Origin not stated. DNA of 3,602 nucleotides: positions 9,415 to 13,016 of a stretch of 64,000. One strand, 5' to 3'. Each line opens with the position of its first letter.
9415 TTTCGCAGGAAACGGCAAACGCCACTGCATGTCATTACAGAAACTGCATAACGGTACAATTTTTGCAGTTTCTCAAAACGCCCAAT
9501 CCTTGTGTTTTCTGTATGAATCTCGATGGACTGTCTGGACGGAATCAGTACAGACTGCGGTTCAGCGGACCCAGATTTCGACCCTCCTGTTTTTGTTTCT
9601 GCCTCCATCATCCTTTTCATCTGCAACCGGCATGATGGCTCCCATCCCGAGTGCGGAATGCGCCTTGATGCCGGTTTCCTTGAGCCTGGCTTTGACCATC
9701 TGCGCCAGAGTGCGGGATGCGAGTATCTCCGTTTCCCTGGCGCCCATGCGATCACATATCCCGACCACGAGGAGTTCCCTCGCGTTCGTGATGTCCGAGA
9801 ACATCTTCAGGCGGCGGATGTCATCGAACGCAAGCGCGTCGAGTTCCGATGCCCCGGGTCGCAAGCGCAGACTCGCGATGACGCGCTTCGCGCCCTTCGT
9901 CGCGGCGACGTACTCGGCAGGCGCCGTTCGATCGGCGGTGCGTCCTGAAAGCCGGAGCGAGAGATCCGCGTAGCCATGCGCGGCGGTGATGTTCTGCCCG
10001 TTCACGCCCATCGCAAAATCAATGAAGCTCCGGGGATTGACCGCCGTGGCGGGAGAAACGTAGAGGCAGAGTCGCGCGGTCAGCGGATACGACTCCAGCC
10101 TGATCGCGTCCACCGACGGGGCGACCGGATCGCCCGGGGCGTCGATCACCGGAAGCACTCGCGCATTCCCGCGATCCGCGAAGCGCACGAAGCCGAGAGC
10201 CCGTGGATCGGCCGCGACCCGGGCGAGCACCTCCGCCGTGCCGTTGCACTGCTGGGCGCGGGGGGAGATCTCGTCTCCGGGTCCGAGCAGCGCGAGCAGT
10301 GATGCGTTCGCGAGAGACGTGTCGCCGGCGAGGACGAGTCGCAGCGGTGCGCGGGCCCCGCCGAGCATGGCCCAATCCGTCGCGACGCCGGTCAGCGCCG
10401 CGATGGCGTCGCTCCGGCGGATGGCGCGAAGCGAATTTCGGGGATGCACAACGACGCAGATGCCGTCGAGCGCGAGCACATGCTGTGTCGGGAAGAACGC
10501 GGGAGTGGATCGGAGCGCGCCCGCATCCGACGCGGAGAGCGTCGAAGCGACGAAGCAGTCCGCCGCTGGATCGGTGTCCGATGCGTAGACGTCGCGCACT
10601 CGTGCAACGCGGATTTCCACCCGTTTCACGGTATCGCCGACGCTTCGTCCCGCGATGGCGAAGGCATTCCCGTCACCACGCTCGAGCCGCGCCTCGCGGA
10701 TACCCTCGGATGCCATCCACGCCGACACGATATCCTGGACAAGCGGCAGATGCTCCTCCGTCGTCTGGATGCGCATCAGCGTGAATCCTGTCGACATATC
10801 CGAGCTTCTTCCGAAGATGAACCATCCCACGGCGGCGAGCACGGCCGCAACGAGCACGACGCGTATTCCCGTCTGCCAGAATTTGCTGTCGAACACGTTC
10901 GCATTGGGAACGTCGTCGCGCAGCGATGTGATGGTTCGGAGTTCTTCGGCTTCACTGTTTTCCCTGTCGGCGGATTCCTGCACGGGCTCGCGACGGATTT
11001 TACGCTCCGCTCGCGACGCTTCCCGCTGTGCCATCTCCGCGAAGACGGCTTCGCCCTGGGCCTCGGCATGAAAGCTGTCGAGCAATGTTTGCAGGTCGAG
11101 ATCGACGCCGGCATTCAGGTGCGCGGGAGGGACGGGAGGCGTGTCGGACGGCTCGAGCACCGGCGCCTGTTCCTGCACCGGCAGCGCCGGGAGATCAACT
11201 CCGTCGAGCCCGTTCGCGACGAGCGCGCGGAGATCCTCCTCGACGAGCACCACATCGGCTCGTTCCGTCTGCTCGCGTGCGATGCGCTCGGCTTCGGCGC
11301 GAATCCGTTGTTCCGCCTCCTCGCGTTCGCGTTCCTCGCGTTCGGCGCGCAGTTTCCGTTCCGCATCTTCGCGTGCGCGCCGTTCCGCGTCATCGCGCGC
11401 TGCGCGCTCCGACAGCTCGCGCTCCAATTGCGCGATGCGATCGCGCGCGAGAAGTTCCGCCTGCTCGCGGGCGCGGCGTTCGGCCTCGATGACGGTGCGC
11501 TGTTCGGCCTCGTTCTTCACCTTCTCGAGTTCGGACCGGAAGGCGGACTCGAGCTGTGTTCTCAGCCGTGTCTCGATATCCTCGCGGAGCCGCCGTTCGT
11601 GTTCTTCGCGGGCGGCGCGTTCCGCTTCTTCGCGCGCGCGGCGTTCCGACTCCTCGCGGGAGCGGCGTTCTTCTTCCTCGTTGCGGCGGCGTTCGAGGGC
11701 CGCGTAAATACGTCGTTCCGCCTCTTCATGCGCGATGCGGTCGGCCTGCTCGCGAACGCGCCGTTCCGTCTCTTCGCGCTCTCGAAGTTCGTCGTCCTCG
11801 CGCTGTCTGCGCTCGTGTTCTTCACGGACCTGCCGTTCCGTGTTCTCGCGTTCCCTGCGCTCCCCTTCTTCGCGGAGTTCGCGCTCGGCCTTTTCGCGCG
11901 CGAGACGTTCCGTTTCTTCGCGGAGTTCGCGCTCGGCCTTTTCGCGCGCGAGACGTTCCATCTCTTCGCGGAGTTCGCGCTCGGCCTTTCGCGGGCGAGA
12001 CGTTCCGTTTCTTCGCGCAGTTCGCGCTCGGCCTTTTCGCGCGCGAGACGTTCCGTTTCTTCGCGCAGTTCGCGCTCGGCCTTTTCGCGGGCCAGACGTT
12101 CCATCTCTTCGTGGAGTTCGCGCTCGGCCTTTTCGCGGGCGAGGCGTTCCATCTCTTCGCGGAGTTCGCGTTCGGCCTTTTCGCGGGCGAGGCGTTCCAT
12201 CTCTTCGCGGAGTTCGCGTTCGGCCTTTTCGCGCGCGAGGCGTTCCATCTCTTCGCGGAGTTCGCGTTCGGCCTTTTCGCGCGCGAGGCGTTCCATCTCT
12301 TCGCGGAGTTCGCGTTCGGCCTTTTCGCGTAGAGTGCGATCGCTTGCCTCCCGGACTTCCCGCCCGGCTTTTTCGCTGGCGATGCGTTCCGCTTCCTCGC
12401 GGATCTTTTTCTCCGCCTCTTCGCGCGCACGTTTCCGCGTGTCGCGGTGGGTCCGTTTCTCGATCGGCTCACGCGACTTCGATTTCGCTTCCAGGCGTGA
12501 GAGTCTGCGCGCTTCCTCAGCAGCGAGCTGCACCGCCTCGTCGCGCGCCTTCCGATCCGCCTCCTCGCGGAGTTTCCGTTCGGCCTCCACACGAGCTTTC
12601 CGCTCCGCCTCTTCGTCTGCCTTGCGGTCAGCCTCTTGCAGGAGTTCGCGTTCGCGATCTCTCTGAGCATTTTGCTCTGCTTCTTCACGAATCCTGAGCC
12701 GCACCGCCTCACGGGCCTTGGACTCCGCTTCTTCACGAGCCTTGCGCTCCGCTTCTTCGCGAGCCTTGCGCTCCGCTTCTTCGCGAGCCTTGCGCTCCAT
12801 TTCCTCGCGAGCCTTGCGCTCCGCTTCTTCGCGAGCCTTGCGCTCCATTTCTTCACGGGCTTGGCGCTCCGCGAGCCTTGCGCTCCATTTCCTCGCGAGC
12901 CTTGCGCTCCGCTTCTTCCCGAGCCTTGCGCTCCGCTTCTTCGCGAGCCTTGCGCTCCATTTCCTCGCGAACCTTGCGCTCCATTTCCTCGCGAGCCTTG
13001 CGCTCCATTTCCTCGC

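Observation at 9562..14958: Kinase-like head, ~900-aa E/R/K helix, TM, PstS-like and OmpA-like domains form one ~1,790-codon frame broken by two tiny indels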

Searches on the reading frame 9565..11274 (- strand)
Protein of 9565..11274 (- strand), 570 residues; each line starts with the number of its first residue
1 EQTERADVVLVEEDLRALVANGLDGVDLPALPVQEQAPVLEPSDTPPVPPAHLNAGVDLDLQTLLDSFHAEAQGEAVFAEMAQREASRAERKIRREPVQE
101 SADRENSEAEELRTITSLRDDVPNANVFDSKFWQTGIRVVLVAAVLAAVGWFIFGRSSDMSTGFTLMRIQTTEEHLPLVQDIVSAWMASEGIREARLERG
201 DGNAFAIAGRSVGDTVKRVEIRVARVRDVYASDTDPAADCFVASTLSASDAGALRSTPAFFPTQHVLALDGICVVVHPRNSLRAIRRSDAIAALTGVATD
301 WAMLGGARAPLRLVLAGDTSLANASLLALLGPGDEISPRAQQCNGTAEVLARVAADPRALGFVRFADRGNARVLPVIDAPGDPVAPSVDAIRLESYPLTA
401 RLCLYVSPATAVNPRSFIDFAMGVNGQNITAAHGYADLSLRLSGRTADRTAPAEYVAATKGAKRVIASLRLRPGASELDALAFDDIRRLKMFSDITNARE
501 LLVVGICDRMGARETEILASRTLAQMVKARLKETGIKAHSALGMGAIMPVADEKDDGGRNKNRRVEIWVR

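Call 6: search_protein_families(library=pfam, max_evalue=0.1, proteins=[window:9565-11274:-])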
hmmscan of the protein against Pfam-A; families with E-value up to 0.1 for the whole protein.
seq(570 aa): 2 families
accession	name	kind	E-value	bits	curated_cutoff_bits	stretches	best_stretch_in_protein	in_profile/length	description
PF12849.12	PBP_like_2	-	3.2e-07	30.8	27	1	263-421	85-263/267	PBP superfamily domain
PF00691.25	OmpA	-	0.00031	21.5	27.2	1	496-563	25-98/98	OmpA family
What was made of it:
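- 9949..10785 (-): Periplasmic PstS-like (PBP_like_2) two-lobed fold. The phosphate-binding signature motifs are not conserved. Pfam PBP_like_2 30.8 bits (cut-off 27; call 6).
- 9565..9885 (-): C-terminal OmpA-like domain ending .............. The canonical Asn is Glu and the canonical Arg is Leu in register. Pfam OmpA 21.5 bits, below the 27.2 cut-off (call 6).
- On PstS / PBP_like_2 periplasmic phosphate-binding proteins: PBP_like_2 30.8 bits against 27 (call 6).
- On OmpA_C-like peptidoglycan-binding domain (PF00691): The window alone scores 21.5 bits, below the 27.2 cut-off (call 6).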

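Call 8: find_homologous_proteins(query=window:9565-11274:-)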
Query seq(570 aa) (570 aa): 5 proteins with E <= 0.001 among 8000 candidates.
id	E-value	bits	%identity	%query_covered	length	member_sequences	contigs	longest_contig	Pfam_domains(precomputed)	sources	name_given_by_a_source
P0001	0.0e+0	1231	100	100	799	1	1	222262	PF12849.13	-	-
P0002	7.4e-19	86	29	54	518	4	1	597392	PF00691.26,PF12849.13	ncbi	-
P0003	2.6e-16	78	26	69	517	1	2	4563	PF00691.26,PF12849.13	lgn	-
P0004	4.1e-15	74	28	54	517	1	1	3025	PF00691.26,PF12849.13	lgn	-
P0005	3.3e-12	64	26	54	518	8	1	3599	PF00691.26,PF12849.13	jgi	jgi:phosphate transport system substrate-binding protein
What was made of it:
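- Tried and rejected: The word-based protein search with the C-terminal part found only four distant relatives (call 8).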

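Call 9: find_related_loci(query=window:9565-11274:-, collection=genome_contigs, flank=10000)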
Query seq(570 aa) (570 aa) in genome_contigs; peptide patterns used: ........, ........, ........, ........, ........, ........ (x = any residue, [..] = any of these).
135 stretches matched a pattern, but none encodes a relative of the query by tblastn (E <= 1e-3).
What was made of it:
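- Tried and rejected: A genome_contigs scan with window peptides was empty (call 9).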

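Call 10: find_encoding_contigs(protein=P0001, flank=10000, max_places=6)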
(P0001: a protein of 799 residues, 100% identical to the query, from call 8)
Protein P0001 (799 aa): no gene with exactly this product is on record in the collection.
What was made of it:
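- Tried and rejected: The exact-protein look-up was empty (call 10).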

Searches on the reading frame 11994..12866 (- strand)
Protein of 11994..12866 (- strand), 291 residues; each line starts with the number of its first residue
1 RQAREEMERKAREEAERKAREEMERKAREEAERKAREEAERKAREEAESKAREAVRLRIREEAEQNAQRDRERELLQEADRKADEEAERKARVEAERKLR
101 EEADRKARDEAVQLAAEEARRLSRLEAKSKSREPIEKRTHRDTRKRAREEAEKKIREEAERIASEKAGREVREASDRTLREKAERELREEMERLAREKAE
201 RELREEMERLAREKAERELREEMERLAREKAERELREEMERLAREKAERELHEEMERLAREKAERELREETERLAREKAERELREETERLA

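Call 79: predict_structure(protein=window:11994-12866:-)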
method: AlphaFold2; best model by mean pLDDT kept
length: 291 residues; sequences in the alignment: 1
mean_pLDDT: 91.4   pTM: 0.30
mean pLDDT of the five models: 91.4, 88.9, 88.9, 88.9, 87.5
residues with pLDDT >= 90: 241; 70-90: 34; 50-70: 9; < 50: 7
segments of 3 or more residues with pLDDT < 50: 130-136
pLDDT, mean of each block of 10 residues (from residue 1): 87 91 92 93 94 95 96 96 96 96 95 91 71 48 80 93 93 94 97 97 97 96 97 97 96 96 95 94 89 74
secondary structure, 60 per line:
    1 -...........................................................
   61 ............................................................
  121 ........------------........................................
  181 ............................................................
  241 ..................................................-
elements in order: H2-128 H141-290
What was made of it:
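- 11254..13818 (-): ER/K charged helical region. It is 857 residues after repair, with about 904 residues of Pro/Gly-free charged segments in all. AlphaFold2 of 291 residues gives two long helices, pLDDT 91 (call 79).
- On ER/K single alpha-helix (SAH): AlphaFold2 gives helices at 2-128 and 141-290 (call 79).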
